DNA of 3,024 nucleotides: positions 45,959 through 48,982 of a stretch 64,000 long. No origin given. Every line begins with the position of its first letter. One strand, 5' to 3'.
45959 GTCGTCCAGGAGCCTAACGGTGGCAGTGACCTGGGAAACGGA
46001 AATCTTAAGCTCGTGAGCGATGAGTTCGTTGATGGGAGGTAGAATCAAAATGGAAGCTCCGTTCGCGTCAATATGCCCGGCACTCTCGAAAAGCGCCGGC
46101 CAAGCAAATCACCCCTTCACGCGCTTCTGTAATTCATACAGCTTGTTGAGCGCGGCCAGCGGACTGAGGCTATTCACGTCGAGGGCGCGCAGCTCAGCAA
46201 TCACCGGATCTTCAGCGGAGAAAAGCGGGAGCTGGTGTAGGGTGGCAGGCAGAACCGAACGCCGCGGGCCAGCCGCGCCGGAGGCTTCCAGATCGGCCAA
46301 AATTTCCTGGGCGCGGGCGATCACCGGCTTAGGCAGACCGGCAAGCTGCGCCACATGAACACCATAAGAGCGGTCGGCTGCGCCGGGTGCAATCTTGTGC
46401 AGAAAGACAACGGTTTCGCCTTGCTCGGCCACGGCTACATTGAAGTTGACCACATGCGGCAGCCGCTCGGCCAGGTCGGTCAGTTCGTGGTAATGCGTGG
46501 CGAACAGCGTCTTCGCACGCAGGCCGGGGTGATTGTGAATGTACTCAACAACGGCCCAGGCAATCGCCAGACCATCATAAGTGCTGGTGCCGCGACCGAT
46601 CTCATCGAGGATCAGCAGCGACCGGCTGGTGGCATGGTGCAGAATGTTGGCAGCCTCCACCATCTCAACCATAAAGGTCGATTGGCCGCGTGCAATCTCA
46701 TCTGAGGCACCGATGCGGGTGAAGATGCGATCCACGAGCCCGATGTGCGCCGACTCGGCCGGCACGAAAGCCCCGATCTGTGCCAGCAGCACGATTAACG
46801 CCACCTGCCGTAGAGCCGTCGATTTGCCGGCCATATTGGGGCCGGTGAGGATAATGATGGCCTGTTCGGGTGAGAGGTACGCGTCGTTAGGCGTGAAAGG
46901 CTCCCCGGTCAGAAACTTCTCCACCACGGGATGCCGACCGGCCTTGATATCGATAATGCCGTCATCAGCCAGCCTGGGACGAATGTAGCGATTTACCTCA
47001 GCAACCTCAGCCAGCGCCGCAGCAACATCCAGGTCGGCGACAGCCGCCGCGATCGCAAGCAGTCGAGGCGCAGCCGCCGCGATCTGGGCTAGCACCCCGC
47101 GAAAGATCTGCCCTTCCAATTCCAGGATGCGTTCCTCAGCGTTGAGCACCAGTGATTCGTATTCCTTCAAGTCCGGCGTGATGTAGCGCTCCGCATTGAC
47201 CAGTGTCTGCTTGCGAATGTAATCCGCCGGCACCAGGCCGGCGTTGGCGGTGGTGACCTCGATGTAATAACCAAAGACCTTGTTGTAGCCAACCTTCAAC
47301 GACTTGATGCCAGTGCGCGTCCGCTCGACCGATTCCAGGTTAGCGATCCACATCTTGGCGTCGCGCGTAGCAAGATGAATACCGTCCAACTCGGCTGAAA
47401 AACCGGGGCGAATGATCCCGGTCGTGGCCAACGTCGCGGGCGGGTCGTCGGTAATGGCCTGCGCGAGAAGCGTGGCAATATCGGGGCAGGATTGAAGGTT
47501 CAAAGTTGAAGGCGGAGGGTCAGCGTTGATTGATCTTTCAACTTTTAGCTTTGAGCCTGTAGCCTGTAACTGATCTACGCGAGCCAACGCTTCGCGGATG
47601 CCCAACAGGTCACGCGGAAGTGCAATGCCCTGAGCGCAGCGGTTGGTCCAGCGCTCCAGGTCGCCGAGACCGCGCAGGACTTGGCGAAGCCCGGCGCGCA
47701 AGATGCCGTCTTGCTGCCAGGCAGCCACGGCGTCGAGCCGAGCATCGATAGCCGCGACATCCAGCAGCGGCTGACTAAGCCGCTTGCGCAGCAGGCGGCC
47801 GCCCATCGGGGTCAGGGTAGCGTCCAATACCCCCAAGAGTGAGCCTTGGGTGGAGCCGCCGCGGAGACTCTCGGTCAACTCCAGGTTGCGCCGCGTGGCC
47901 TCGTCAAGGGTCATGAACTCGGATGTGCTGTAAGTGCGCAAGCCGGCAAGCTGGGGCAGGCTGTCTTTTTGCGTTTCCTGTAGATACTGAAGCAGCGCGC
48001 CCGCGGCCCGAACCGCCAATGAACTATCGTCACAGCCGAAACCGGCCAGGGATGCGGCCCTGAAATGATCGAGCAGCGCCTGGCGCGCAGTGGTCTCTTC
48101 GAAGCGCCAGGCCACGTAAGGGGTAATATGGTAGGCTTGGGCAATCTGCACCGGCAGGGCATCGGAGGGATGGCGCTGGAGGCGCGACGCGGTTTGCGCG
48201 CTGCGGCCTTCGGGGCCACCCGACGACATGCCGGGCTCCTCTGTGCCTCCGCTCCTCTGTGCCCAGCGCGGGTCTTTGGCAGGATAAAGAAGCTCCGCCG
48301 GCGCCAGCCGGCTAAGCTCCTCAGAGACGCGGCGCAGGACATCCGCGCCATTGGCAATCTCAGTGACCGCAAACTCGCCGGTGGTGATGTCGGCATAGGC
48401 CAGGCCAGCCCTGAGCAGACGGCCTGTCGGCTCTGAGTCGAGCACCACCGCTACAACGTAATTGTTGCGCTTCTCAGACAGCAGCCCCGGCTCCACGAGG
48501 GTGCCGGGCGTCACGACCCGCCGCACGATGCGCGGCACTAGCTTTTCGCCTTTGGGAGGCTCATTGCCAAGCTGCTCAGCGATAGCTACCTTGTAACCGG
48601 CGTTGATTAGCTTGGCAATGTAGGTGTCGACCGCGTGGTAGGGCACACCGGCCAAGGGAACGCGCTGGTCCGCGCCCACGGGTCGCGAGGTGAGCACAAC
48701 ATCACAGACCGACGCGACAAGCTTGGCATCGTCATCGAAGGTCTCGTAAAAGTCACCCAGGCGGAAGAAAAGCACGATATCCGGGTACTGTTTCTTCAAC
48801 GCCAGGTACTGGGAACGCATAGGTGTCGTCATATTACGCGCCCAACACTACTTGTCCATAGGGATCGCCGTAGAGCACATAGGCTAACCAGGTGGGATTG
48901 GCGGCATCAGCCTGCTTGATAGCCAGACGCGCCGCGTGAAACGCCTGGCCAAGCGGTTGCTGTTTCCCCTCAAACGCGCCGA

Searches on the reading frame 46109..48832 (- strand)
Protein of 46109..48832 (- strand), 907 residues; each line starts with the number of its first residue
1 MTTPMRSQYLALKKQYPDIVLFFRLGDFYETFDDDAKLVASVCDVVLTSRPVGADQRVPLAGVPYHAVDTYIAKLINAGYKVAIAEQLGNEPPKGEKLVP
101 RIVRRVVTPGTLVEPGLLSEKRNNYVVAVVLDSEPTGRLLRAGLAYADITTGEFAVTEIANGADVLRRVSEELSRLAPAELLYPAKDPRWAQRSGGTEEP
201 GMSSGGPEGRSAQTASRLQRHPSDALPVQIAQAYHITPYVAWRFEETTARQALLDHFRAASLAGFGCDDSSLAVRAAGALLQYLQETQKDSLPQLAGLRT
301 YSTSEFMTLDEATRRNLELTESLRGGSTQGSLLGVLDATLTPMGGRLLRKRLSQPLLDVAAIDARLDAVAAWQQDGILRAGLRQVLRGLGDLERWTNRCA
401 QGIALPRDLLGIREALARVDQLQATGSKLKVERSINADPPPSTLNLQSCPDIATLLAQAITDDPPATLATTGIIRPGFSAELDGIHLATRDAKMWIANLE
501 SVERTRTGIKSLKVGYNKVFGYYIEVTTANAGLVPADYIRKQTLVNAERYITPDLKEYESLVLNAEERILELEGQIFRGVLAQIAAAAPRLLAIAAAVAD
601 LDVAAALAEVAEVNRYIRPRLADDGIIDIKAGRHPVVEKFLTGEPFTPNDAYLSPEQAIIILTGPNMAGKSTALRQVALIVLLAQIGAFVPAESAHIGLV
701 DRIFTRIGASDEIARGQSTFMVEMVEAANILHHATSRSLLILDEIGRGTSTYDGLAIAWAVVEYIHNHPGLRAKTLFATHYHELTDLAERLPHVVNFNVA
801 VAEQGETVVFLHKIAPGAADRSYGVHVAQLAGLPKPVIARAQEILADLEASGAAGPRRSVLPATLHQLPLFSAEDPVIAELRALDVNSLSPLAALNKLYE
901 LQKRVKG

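Call 36: search_protein_families(library=pfam, proteins=[window:46109-48832:-], max_evalue=0.001)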
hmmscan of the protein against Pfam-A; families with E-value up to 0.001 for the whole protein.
window:46109-48832:- (907 aa): 5 families
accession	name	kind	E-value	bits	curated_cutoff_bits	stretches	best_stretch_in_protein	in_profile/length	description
PF00488.27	MutS_V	-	1.2e-85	286.7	30.2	1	660-849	1-188/188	MutS domain V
PF05192.23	MutS_III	-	6.1e-48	164.2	34.1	1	312-608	1-194/194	MutS domain III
PF01624.25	MutS_I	-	1.2e-36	125.8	20.6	1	3-114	1-111/113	MutS domain I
PF05190.23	MutS_IV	-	5.1e-28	97.6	22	1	477-568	1-92/92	MutS family domain IV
PF05188.22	MutS_II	-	2e-23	83.7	25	1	124-295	1-132/133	MutS domain II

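Call 57: search_protein_families(library=padloc, proteins=[window:46109-48832:-], max_evalue=0.00001)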
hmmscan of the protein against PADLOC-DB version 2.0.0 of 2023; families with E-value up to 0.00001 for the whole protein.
window:46109-48832:- (907 aa): 0 families

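Call 72: find_related_loci(query=window:46109-48832:-, collection=genome_contigs, flank=5000)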
Query window:46109-48832:- (907 aa) in genome_contigs; peptide patterns used: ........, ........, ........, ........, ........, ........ (x = any residue, [..] = any of these).
600 stretches matched a pattern (row limit reached: there are more); 597 encode a relative of the query (tblastn E <= 1e-3); the best 80 are kept; 80 distinct loci.
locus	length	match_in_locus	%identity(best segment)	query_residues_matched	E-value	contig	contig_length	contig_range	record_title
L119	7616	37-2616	64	1-904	0e+0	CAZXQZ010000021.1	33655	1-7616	MAG TPA_asm: uncultured Anaerolineae bacterium isolate SRP173033_co2_180 genome assembly, contig: NODE_414_length_33655_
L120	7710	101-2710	62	1-907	0e+0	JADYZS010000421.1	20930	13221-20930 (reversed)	MAG: Anaerolineae bacterium isolate SJ583 c_000001575846, whole genome shotgun sequence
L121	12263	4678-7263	61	1-906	0e+0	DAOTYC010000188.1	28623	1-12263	MAG TPA_asm: Anaerolineae bacterium isolate H23_304 k115_826820, whole genome shotgun sequence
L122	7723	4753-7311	60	3-907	0e+0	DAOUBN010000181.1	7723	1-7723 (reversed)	MAG TPA_asm: Anaerolineae bacterium isolate H70_729 k91_638004, whole genome shotgun sequence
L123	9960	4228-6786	60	3-907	0e+0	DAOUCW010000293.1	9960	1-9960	MAG TPA_asm: Anaerolineae bacterium isolate H87_871 44895, whole genome shotgun sequence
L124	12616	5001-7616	61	1-906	0e+0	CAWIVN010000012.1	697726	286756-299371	MAG: uncultured Chloroflexia bacterium isolate MFD02979.bin.1.149 genome assembly, contig: contig_164, whole genome shot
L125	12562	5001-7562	59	3-907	0e+0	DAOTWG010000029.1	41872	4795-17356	MAG TPA_asm: Anaerolineales bacterium isolate H12_122 k73_779388, whole genome shotgun sequence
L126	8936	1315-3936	59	1-903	0e+0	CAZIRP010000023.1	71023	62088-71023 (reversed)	MAG TPA_asm: uncultured Caldilineaceae bacterium isolate SRP329715_co2_299 genome assembly, contig: NODE_767_length_7102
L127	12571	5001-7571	56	3-907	0e+0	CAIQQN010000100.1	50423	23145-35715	MAG: uncultured Anaerolineales bacterium isolate AlinenSedimentsD2_bin-0111 genome assembly, contig: bin-0111:100/330, w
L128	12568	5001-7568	57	3-904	0e+0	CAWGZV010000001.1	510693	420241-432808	MAG: uncultured Chloroflexia bacterium isolate MFD02979.bin.1.10 genome assembly, contig: contig_115209, whole genome sh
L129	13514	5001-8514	59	3-904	0e+0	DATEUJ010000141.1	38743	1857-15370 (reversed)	MAG TPA_asm: Anaerolineae bacterium isolate SMAG_U8338 k141_1897018, whole genome shotgun sequence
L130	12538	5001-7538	55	3-904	0e+0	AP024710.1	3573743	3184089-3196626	Leptolinea sp. HRD-7 DNA, complete genome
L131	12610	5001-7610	56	3-904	0e+0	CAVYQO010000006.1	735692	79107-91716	MAG: uncultured Chloroflexia bacterium isolate MFD04716.bin.2.130 genome assembly, contig: contig_14350, whole genome sh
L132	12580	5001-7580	57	3-905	0e+0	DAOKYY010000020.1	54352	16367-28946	MAG TPA_asm: Aggregatilineaceae bacterium isolate AMR_MDS_0036 NODE_378_length_54352_cov_15.889644, whole genome shotgun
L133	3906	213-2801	57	3-904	0e+0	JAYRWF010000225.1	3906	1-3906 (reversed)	MAG: Anaerolineales bacterium isolate NJ_NJASGE3bin.38 k141_628068, whole genome shotgun sequence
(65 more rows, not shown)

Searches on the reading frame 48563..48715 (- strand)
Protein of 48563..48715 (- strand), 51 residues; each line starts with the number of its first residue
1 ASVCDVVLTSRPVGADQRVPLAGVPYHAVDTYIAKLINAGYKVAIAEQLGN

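Call 77: find_related_loci(query=window:48563-48715:-, collection=genome_contigs, flank=6000)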
Query window:48563-48715:- (51 aa) in genome_contigs; peptide patterns used: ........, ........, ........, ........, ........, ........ (x = any residue, [..] = any of these).
600 stretches matched a pattern (row limit reached: there are more); 389 encode a relative of the query (tblastn E <= 1e-3); the best 80 are kept; 80 distinct loci.
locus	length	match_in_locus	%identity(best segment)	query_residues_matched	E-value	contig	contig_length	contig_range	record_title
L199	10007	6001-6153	80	1-51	1e-25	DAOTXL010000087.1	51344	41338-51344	MAG TPA_asm: Anaerolineae bacterium isolate H21_249 k133_1125349, whole genome shotgun sequence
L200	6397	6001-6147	86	1-49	6e-25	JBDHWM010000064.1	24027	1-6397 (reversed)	MAG: Caldilinea sp. isolate AS-MICRO-3CA.126 NODE_8939_length_24027_cov_25.949845, whole genome shotgun sequence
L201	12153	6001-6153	84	1-51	6e-25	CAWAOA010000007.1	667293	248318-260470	MAG: uncultured Chloroflexia bacterium isolate MFD03899.bin.2.51 genome assembly, contig: contig_26194, whole genome sho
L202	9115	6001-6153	80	1-51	9e-25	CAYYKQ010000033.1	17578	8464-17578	MAG TPA_asm: uncultured Anaerolineae bacterium isolate binchicken_co349_104 genome assembly, contig: NODE_823_length_175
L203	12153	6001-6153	78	1-51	2e-24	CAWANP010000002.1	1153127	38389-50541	MAG: uncultured Chloroflexia bacterium isolate MFD03804.bin.1.93 genome assembly, contig: contig_17551, whole genome sho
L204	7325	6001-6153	76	1-51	2e-24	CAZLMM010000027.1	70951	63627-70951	MAG TPA_asm: uncultured Caldilineaceae bacterium isolate binchicken_co107_138 genome assembly, contig: NODE_949_length_7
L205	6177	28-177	82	1-50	1e-24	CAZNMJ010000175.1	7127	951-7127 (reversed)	MAG TPA_asm: uncultured Anaerolineales bacterium isolate SRP239594_co1_144 genome assembly, contig: NODE_6687_length_712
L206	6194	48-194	84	1-49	2e-24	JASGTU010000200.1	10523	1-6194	MAG: Chloroflexota bacterium isolate MAG29_KBP c_000000035669, whole genome shotgun sequence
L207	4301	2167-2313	82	1-49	2e-24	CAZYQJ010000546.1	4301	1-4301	MAG TPA_asm: uncultured Litorilinea sp. isolate SRP268622_co1_330 genome assembly, contig: NODE_52212_length_4301_cov_4.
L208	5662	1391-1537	82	1-49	2e-24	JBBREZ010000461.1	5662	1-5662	MAG: Caldilineales bacterium isolate Co_metawrap_2541 Cmw_2541_k141_10910595_length_5662_cov_6.0000, whole genome shotgu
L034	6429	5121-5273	80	1-51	2e-24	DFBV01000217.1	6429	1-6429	MAG TPA_asm: Anaerolineales bacterium UBA3071 UBA3071_contig_20431, whole genome shotgun sequence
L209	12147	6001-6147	80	1-49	2e-24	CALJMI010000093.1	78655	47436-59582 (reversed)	MAG: uncultured Caldilinea sp. isolate N1_Bin_METABAT__52_1 genome assembly, contig: c_000000077048, whole genome shotgu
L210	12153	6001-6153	80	1-51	3e-24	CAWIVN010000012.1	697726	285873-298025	MAG: uncultured Chloroflexia bacterium isolate MFD02979.bin.1.149 genome assembly, contig: contig_164, whole genome shot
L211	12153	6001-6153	80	1-51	3e-24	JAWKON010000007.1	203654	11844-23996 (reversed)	MAG: Caldilineaceae bacterium isolate ABC1.76 ABC1.76.fa-7, whole genome shotgun sequence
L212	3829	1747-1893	76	1-49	3e-24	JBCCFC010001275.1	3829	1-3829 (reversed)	MAG: Chloroflexota bacterium isolate P01_B01_bin.121 k141_3495141_length_3829_cov_11.0000, whole genome shotgun sequence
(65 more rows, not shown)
